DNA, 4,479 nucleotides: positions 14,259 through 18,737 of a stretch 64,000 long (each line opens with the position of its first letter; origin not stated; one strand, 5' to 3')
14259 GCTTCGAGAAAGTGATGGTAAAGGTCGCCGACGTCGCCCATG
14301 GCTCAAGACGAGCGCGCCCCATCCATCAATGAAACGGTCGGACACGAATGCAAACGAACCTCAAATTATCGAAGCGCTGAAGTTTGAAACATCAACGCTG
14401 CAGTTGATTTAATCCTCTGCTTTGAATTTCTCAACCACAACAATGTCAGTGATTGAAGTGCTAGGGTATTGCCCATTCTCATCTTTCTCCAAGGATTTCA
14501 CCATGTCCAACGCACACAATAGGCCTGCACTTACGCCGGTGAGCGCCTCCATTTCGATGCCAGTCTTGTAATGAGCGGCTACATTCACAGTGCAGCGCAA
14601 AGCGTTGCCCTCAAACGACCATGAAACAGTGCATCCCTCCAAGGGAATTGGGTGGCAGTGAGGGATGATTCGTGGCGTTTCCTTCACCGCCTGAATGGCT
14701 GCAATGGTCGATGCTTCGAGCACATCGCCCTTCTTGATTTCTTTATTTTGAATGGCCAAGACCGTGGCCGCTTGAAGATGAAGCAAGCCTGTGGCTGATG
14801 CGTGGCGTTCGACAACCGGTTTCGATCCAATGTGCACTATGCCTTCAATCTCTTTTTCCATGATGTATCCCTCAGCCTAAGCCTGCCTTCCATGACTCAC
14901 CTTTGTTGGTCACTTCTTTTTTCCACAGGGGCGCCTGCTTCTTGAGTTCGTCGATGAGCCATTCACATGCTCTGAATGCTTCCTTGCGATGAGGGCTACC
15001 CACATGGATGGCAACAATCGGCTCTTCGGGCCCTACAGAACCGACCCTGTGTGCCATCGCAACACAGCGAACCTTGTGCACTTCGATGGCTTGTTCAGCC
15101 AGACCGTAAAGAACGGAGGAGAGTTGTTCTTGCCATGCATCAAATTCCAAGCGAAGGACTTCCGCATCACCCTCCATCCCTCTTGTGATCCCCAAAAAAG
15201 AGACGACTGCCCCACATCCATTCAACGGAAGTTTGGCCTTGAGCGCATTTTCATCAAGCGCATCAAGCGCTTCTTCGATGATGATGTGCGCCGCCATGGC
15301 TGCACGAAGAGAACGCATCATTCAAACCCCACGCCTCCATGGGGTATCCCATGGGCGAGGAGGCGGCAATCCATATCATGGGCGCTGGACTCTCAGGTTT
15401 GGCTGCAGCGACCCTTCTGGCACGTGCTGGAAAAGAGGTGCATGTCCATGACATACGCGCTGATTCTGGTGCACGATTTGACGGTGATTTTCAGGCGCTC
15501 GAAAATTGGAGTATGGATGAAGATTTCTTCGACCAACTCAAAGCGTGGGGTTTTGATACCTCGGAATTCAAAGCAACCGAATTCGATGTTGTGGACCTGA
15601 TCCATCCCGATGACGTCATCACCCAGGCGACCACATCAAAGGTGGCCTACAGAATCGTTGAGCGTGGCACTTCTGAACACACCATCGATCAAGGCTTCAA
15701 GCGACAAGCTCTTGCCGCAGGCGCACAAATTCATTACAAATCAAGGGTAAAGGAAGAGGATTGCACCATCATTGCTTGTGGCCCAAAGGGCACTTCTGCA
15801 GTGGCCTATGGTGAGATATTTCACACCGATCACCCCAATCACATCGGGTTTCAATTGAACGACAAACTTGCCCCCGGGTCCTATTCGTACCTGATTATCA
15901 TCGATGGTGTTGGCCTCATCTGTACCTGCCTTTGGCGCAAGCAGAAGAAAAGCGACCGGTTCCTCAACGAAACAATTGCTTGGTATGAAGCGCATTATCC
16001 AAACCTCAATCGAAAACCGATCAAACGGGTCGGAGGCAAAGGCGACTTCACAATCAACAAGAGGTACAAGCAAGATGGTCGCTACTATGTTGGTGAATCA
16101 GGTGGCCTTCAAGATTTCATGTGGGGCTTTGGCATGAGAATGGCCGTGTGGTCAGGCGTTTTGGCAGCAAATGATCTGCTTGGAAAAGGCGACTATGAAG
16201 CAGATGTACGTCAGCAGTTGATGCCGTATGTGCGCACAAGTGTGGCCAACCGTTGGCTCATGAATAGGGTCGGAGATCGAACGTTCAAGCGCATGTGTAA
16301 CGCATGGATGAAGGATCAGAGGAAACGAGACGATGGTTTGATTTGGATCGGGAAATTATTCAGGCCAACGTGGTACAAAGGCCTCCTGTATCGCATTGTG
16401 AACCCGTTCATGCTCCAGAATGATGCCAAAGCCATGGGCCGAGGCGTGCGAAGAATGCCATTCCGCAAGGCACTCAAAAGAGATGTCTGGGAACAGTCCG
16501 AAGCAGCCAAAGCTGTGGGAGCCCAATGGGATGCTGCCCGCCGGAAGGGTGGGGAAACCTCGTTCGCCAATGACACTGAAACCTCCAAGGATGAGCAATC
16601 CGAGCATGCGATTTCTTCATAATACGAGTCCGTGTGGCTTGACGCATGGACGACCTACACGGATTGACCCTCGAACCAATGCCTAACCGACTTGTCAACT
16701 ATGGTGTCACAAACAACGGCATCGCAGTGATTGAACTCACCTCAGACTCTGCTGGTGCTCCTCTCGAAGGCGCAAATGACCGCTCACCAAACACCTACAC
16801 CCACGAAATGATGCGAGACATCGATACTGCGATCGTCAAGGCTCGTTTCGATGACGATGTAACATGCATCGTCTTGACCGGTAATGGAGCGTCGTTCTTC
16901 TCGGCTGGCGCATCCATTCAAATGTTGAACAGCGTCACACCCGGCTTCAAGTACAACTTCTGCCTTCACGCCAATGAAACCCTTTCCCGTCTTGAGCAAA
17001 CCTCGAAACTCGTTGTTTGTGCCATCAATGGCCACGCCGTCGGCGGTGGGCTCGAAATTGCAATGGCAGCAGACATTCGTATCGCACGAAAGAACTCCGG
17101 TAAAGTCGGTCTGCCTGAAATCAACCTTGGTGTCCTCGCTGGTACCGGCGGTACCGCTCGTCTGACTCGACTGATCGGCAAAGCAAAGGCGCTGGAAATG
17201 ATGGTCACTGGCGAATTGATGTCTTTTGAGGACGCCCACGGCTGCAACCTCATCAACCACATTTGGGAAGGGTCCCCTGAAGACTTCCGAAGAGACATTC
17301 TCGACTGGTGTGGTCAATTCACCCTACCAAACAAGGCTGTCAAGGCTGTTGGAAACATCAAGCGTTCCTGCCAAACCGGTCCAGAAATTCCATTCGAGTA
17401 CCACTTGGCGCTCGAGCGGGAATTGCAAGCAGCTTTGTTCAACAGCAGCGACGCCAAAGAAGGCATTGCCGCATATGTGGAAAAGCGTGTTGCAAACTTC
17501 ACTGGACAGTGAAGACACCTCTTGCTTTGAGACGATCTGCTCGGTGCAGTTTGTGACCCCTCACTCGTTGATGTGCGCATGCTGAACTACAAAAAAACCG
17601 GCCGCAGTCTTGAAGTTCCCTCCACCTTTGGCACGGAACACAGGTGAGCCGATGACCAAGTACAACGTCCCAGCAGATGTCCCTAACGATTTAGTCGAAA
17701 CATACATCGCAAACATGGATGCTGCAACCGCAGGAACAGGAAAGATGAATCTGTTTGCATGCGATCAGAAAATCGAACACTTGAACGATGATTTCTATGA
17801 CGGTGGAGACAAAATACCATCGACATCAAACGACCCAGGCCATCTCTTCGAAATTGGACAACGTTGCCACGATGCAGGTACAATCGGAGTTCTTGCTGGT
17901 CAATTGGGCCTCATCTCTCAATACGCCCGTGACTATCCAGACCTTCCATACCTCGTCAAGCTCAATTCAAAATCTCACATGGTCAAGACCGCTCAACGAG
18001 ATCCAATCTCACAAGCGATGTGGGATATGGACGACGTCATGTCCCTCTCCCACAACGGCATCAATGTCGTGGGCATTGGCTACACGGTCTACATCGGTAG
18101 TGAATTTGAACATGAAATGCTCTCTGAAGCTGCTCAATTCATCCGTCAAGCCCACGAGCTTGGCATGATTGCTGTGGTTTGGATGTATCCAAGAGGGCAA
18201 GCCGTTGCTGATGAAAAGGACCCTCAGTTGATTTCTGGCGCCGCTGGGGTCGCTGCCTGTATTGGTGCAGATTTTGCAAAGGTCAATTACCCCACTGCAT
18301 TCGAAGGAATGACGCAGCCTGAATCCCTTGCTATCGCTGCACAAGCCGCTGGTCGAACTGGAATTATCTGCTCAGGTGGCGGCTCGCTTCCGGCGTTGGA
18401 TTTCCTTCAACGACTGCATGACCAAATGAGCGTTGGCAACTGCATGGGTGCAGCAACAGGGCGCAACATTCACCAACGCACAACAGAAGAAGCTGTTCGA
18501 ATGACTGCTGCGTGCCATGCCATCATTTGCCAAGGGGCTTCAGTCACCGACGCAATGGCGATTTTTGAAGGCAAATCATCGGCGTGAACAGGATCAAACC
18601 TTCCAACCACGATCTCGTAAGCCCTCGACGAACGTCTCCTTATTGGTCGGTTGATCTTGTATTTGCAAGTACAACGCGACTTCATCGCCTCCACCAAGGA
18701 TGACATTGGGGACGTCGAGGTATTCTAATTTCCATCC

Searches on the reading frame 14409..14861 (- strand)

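Call 95: search_protein_families(library=pfam, proteins=[window:14409-14861:-], max_evalue=0.001)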
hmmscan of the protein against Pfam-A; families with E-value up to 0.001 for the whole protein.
window:14409-14861:- (150 aa): 1 family
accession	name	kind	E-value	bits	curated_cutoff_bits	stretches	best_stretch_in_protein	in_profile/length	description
PF01967.27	MoaC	-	1.2e-39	135.9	27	1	9-146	2-134/136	MoaC family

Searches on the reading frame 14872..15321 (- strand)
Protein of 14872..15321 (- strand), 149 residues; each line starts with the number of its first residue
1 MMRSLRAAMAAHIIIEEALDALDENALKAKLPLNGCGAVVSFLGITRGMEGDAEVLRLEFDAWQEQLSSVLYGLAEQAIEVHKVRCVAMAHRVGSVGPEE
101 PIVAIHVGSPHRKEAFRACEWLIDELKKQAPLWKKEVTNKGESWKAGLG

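Call 95: search_protein_families(library=pfam, proteins=[window:14872-15321:-], max_evalue=0.001)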
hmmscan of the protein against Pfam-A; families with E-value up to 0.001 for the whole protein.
window:14872-15321:- (149 aa): 1 family
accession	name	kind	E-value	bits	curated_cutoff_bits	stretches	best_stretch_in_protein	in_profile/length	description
PF02391.22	MoaE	-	8.3e-28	97.3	23.4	1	22-129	6-114/114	MoaE protein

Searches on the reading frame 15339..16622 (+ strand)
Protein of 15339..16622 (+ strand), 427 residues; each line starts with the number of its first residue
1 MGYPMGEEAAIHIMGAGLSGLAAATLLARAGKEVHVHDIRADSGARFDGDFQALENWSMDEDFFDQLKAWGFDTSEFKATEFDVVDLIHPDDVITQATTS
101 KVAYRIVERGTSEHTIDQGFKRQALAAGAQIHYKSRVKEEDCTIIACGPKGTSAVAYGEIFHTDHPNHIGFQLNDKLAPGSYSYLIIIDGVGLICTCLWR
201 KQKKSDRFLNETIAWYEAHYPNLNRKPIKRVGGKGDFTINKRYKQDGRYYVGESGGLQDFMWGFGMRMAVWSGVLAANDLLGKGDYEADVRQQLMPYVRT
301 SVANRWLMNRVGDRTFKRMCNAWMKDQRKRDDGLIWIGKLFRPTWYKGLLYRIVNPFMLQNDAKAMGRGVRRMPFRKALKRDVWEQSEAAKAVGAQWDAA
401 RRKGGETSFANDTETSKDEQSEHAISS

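Call 52: search_protein_families(library=pfam, proteins=[window:15339-16622:+], max_evalue=0.00001)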
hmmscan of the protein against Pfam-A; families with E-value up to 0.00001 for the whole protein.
window:15339-16622:+ (427 aa): 1 family
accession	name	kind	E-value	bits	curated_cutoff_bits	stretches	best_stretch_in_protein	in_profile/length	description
PF13450.12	NAD_binding_8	-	3.5e-06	27.6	21.9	1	13-46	1-34/68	NAD(P)-binding Rossmann-like domain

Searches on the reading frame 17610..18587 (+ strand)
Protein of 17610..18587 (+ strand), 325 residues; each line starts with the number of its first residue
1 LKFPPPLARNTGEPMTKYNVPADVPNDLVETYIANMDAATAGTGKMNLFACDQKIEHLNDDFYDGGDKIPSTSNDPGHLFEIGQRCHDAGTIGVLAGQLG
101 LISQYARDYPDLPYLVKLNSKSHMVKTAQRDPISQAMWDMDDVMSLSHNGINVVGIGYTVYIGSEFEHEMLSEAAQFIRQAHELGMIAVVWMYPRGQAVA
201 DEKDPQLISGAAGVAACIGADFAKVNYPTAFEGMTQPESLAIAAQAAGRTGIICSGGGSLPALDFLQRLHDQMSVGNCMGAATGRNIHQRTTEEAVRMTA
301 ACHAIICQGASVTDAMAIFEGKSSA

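Call 96: search_protein_families(library=pfam, proteins=[window:17610-18587:+], max_evalue=0.001)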
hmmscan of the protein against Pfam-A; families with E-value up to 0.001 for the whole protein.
window:17610-18587:+ (325 aa): 1 family
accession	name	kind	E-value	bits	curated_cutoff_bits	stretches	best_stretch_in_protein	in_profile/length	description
PF01791.15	DeoC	-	1e-36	127.2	23.8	1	48-290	3-229/229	DeoC/LacD family aldolase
